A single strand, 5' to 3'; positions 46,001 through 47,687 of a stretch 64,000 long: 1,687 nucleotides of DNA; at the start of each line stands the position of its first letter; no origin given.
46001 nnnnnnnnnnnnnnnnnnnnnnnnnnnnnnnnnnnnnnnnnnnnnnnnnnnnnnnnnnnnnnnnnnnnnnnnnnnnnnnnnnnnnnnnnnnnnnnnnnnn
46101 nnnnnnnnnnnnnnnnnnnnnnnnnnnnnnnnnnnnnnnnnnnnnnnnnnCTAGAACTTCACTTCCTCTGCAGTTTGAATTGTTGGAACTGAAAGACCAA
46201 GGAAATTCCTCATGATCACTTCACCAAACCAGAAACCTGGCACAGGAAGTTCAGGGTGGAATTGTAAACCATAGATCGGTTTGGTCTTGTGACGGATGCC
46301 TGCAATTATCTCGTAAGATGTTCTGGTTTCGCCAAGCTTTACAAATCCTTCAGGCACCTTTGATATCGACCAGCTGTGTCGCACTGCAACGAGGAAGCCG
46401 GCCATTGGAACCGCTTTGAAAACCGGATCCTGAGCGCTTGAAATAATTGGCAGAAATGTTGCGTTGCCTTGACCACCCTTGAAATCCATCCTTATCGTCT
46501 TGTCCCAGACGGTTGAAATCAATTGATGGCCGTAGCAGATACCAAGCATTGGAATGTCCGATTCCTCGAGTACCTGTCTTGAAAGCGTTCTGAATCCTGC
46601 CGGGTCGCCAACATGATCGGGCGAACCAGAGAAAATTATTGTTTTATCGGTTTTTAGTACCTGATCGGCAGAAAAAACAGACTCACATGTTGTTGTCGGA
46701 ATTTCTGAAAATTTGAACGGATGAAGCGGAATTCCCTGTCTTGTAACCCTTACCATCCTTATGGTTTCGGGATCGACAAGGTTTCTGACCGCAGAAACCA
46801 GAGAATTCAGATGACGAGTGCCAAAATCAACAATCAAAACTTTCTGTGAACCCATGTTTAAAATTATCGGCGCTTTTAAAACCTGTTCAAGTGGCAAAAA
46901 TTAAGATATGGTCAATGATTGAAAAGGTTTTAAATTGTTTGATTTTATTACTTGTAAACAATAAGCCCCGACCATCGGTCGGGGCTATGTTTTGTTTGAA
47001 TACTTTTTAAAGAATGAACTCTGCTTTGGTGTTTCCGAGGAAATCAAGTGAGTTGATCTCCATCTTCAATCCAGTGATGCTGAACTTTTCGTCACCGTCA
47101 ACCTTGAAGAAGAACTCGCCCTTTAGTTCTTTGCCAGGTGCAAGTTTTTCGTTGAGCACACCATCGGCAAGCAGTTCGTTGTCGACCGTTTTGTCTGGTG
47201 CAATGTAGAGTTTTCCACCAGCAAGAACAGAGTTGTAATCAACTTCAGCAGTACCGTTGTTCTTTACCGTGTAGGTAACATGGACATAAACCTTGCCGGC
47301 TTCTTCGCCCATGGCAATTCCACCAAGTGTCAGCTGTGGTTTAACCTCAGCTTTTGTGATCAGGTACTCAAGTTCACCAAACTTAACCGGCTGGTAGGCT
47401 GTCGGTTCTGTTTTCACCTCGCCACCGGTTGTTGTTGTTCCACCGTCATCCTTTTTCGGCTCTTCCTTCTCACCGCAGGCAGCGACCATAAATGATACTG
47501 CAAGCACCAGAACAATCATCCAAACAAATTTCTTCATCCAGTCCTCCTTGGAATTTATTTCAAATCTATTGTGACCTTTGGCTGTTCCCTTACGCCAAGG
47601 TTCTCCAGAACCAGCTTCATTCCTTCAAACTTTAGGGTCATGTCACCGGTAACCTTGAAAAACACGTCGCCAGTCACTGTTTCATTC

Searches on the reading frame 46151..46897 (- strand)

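Call 3: search_protein_families(library=pfam, proteins=[window:46151-46897:-], max_evalue=0.01)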
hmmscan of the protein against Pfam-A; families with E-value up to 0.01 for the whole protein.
window:46151-46897:- (248 aa): 2 families
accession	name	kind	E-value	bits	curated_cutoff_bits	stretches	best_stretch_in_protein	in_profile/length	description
PF00117.34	GATase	-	2.4e-21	76.7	22.8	1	80-217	39-173/190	Glutamine amidotransferase class-I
PF07722.19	Peptidase_C26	-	9.5e-07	29.2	20.5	1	107-216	99-219/219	Peptidase C26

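Call 4: search_protein_families(library=ncbifam, proteins=[window:46151-46897:-], max_evalue=0.01)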
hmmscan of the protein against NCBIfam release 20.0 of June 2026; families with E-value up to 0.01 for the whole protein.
window:46151-46897:- (248 aa): 25 families
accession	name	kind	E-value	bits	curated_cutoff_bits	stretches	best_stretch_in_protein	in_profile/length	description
TIGR00888.1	guaA_Nterm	equivalog_domain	9.4e-22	77.3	172.15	1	72-233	29-181/188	glutamine-hydrolyzing GMP synthase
NF000848.1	PRK00074.1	equivalog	1.6e-20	73.2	400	1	77-233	34-184/512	glutamine-hydrolyzing GMP synthase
NF001975.0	PRK00758.1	equivalog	1.8e-20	73.4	198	1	67-234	27-180/185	GMP synthase subunit A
NF006562.0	PRK09065.1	equivalog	3.8e-15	56.1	205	1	85-217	58-190/242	glutamine amidotransferase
NF005367.0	PRK06895.1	equivalog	1.3e-13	51.3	265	1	102-234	63-187/190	anthranilate synthase component II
TIGR01368.1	CPSaseIIsmall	equivalog_domain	8.8e-13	47.9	307.35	1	73-217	205-341/361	glutamine-hydrolyzing carbamoyl-phosphate synthase small subunit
NF011201.0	PRK14607.1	equivalog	3.9e-12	45.6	670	1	112-237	71-190/534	bifunctional anthranilate synthase component II/anthranilate phosphoribosyltransferase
NF009475.0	PRK12838.1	equivalog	1.3e-11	44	221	1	86-216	213-334/359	carbamoyl phosphate synthase small subunit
NF005743.0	PRK07567.1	equivalog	1.4e-11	44.2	264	1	87-222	55-197/245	glutamine amidotransferase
NF041322.1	Anth_synII_Halo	equivalog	8.7e-11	41.8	320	1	74-233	31-187/190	anthranilate synthase component II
NF005849.0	PRK07765.1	equivalog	1.8e-10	40.5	308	1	90-216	53-174/219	aminodeoxychorismate/anthranilate synthase component II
TIGR00566.1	trpG_papA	subfamily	7.1e-09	35.7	121.05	1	82-233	43-190/192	glutamine amidotransferase of anthranilate synthase or aminodeoxychorismate synthase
NF005946.0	PRK08007.1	equivalog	1.6e-08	34.3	332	1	81-217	42-171/187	aminodeoxychorismate synthase component 2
NF005799.0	PRK07649.1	equivalog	1.9e-08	34.1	327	1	113-233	71-185/195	aminodeoxychorismate/anthranilate synthase component II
NF010081.0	PRK13566.1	equivalog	6.7e-08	31.2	645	1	88-216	576-699/729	anthranilate synthase component I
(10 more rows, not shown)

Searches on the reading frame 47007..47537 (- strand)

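Call 28: search_protein_families(library=pfam, proteins=[window:47007-47537:-], max_evalue=0.0001)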
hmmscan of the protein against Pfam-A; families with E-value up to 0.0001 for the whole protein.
window:47007-47537:- (176 aa): 1 family
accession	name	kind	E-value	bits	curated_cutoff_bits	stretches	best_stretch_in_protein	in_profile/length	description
PF11611.13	DUF4352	-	2.5e-10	41.1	25.9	1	49-152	5-107/122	Domain of unknown function (DUF4352)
